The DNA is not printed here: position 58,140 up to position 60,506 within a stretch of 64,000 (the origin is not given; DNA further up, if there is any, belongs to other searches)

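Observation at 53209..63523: Uncharacterised RM-like defence module: fused double Dcm + MORC/GHKL ATPase + Z1-domain NTPase + four unknown proteins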

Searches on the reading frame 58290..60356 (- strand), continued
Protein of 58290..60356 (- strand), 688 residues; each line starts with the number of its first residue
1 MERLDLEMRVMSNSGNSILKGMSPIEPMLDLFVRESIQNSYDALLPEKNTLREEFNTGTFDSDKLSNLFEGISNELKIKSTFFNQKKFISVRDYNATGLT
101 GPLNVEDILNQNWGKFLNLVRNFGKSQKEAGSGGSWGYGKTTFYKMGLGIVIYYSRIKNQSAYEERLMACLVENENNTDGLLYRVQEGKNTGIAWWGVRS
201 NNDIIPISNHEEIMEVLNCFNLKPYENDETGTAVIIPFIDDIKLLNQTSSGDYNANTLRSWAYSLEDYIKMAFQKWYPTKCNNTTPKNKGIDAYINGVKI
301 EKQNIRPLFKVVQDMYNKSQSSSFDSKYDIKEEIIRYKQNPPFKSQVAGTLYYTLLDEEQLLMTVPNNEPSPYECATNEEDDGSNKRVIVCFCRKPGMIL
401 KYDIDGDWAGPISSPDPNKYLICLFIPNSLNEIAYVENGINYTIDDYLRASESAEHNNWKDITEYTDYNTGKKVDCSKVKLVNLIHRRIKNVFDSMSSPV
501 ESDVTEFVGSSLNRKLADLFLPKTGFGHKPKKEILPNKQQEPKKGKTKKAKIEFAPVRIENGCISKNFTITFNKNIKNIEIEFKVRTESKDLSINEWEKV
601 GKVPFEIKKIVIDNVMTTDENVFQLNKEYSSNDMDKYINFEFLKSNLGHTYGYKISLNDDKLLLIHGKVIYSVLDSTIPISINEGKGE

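Call 88: search_protein_families(library=pfam, proteins=[L085:379-3390:+, L085:3387-4463:+, L085:5184-6182:+, L085:6179-6712:+, L085:6722-7228:+, L085:16743-17345:+, L085:17648-18928:+, L033:15089-15595:+], max_evalue=0.01)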
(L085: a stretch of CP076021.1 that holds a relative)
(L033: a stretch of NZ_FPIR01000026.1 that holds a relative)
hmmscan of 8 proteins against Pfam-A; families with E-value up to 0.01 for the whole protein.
L085:379-3390:+ (1003 aa): 4 families
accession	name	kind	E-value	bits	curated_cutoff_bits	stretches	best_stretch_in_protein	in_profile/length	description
PF00563.25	EAL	-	6.8e-14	52.2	31.3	1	775-987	4-233/236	EAL domain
PF00990.26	GGDEF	-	3.8e-06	27.2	23.8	1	604-751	1-159/161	Diguanylate cyclase, GGDEF domain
PF14559.12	TPR_19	-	0.00015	22.4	25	1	193-239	1-47/68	Tetratricopeptide repeat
PF13432.12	TPR_16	-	0.00029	21.7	32.7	1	190-233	4-47/65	Tetratricopeptide repeat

L085:3387-4463:+ (358 aa): 0 families

L085:5184-6182:+ (332 aa): 3 families
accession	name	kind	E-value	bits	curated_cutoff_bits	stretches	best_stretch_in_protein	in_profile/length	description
PF00724.26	Oxidored_FMN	-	4.8e-67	227.1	27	1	2-318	2-340/342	NADH:flavin oxidoreductase / NADH oxidase family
PF01207.24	Dus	-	0.00041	20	20.4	1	263-322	177-235/311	Dihydrouridine synthase (Dus)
PF04309.18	G3P_antiterm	-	0.0024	17.7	27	1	251-291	120-160/173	Glycerol-3-phosphate responsive antiterminator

L085:6179-6712:+ (177 aa): 1 family
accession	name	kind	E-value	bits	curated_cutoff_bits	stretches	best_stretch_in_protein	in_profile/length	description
PF02677.20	QueH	-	2.8e-54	184.3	23.5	1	3-170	1-175/175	Epoxyqueuosine reductase QueH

L085:6722-7228:+ (168 aa): 0 families

L085:16743-17345:+ (200 aa): 5 families
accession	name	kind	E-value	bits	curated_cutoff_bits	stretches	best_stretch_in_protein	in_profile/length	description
PF01712.25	dNK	-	1.2e-18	68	27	1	3-182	1-182/203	Deoxynucleoside kinase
PF13238.12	AAA_18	-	9.3e-05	23.3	29.4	1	3-146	1-122/128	AAA domain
PF05889.19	SepSecS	-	0.0047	16.1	21.1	1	123-183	137-196/389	O-phosphoseryl-tRNA(Sec) selenium transferase, SepSecS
PF13671.12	AAA_33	-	0.0051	17.6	27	0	5-38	4-34/143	AAA domain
PF13521.12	AAA_28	-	0.0094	16.6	27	0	10-130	9-122/164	AAA domain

L085:17648-18928:+ (426 aa): 3 families
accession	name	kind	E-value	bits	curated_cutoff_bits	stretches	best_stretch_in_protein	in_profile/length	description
PF01609.27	DDE_Tnp_1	-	5e-17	62.7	23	1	192-414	6-200/200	Transposase DDE domain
PF13751.12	DDE_Tnp_1_6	-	1.9e-15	57.7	25.1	1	341-418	48-125/125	Transposase DDE domain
PF05598.16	DUF772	-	0.00014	22.3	23.1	1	1-52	19-73/74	Transposase domain (DUF772)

L033:15089-15595:+ (168 aa): 0 families

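Call 91: search_protein_families(library=pfam, proteins=[L037:13527-14456:+, L042:13610-14608:+, L046:13628-14674:+, L074:6593-7585:+, L008:14906-15895:+, L037:6720-7175:+, L046:6359-6793:-], max_evalue=0.01)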
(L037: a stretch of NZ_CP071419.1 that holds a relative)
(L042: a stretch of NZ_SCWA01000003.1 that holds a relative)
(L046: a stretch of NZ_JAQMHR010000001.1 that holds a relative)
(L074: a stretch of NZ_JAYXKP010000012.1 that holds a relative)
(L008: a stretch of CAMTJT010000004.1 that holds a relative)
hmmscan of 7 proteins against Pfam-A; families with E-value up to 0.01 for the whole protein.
L037:13527-14456:+ (309 aa): 2 families
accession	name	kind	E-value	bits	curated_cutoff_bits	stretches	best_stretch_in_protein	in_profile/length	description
PF09565.16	RE_NgoFVII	-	2.6e-11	43.6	23.8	1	14-141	9-149/162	NgoFVII restriction endonuclease N-terminal PLD domain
PF13091.12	PLDc_2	-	0.00063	20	27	1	24-128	39-119/132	PLD-like domain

L042:13610-14608:+ (332 aa): 3 families
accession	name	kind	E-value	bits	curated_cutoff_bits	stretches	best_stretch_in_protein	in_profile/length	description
PF09565.16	RE_NgoFVII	-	6.1e-17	61.8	23.8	1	9-146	6-161/162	NgoFVII restriction endonuclease N-terminal PLD domain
PF13091.12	PLDc_2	-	3.2e-06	27.4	27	1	52-123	48-116/132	PLD-like domain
PF20731.2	RE_NgoFVII_C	-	3.8e-05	24.2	23.8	1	211-319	17-130/131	NgoFVII C-terminal B3-like DNA-binding domain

L046:13628-14674:+ (348 aa): 3 families
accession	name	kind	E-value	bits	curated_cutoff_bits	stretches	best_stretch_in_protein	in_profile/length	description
PF09565.16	RE_NgoFVII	-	9.4e-24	84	23.8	1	7-143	2-155/162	NgoFVII restriction endonuclease N-terminal PLD domain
PF20731.2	RE_NgoFVII_C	-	2.8e-10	40.8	23.8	1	216-336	7-130/131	NgoFVII C-terminal B3-like DNA-binding domain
PF13091.12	PLDc_2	-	3.5e-05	24.1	27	1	46-123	38-113/132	PLD-like domain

L074:6593-7585:+ (330 aa): 3 families
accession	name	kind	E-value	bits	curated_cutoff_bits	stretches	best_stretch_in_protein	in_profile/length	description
PF09565.16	RE_NgoFVII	-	2.5e-21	76.1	23.8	1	5-148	2-161/162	NgoFVII restriction endonuclease N-terminal PLD domain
PF20731.2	RE_NgoFVII_C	-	3.8e-09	37.1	23.8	1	204-314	8-130/131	NgoFVII C-terminal B3-like DNA-binding domain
PF13091.12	PLDc_2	-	0.0016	18.8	27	1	62-127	56-118/132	PLD-like domain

L008:14906-15895:+ (329 aa): 0 families

L037:6720-7175:+ (151 aa): 3 families
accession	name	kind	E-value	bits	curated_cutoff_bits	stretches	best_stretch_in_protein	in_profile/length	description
PF03852.21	Vsr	-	1.7e-30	105.1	27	1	12-84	1-73/74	DNA mismatch endonuclease Vsr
PF18741.7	MTES_1575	-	1.3e-08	35.2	38.2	1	102-142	53-93/96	REase_MTES_1575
PF04480.18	DUF559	-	4.1e-07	30.3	20.6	1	104-144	67-107/109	Protein of unknown function (DUF559)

L046:6359-6793:- (144 aa): 3 families
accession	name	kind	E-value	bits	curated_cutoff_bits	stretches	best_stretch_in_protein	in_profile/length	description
PF03852.21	Vsr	-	1.8e-22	79.4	27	1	2-68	1-68/74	DNA mismatch endonuclease Vsr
PF18741.7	MTES_1575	-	0.0024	18.3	38.2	0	89-130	53-94/96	REase_MTES_1575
PF04480.18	DUF559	-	0.0026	18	20.6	0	89-132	65-108/109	Protein of unknown function (DUF559)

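Call 99: search_dna_similar(query=window:58290-60356:-, collection=plasmids, mode=protein, max_evalue=1e-10, max_rows=15)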
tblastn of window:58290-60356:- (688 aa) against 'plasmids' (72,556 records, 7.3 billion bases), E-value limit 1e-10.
Records with a match: 1; places in all: 1; records where one place covers at least 80% of the query: 0.
Best place of each record, by identity: <60% 1.
By first word of the organism name: Synechococcus 1.
By predicted mobility (MOB-suite, as given by PLSDB): non-mobilizable 1.
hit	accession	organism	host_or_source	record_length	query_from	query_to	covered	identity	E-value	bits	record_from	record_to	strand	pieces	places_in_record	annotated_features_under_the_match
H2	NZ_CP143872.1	Synechococcus elongatus IITB6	whole organism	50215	29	243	31%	27.2%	2e-12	79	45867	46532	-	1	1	hypothetical protein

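Call 101: search_dna_similar(query=window:58290-60356:-, collection=phages, mode=protein, max_evalue=0.00001, max_rows=10)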
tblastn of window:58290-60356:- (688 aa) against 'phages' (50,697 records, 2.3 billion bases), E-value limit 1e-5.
No match.
